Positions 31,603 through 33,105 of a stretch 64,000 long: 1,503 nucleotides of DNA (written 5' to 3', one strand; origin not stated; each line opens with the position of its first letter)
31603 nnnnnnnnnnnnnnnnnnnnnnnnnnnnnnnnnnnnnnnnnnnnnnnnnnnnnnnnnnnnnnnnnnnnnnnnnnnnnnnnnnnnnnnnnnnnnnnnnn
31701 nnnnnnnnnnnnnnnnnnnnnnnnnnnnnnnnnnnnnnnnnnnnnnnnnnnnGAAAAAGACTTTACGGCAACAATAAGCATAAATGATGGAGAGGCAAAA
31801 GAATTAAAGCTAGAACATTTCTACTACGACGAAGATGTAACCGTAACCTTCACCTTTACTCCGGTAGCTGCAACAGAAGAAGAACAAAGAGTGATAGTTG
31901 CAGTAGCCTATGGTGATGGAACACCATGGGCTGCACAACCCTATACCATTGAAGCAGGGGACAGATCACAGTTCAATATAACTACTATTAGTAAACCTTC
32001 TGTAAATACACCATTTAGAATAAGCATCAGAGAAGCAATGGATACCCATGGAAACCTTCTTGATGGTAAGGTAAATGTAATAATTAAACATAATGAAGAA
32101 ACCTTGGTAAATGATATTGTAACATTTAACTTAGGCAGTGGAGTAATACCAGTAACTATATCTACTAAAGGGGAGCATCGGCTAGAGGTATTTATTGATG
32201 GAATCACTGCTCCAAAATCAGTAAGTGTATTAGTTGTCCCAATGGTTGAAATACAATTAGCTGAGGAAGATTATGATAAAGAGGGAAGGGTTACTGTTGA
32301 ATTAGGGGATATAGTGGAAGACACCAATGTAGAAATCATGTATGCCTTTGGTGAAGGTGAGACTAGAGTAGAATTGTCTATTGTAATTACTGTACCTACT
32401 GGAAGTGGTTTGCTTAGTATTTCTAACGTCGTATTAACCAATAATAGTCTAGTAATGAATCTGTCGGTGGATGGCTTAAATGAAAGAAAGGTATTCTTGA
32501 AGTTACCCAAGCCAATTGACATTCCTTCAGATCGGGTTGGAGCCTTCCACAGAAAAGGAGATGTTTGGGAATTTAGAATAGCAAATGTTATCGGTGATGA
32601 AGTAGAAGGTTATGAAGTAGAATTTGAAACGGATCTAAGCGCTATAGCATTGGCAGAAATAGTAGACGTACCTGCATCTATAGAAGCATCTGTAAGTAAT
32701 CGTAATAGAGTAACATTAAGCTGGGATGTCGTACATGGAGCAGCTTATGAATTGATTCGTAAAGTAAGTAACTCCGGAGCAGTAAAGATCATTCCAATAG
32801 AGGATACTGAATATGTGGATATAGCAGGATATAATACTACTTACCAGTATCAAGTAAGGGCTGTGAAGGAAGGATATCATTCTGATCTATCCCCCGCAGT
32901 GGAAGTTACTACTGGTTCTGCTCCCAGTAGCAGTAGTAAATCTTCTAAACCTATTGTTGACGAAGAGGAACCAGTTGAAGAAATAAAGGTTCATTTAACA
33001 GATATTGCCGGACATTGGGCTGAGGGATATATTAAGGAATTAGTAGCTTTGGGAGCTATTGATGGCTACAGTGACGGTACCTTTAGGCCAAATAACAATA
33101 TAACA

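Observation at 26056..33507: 2483-aa SLH-anchored protein combining four OB-fold modules with a PHP phosphoesterase core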

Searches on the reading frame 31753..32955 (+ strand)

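Call 6: search_protein_families(library=pfam, proteins=[window:31753-32955:+], max_evalue=1)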
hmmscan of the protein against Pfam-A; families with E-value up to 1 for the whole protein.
window:31753-32955:+ (401 aa): 3 families
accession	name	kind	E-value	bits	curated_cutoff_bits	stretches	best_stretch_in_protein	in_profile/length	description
PF18370.7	RGI_lyase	-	0.015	16.1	27.8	1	314-385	13-85/86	Rhamnogalacturonan I lyases beta-sheet domain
PF00041.27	fn3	-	0.067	13.8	25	1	307-385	3-83/84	Fibronectin type III domain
PF00630.25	Filamin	-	0.14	13.5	26.9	0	67-156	18-90/93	Filamin/ABP280 repeat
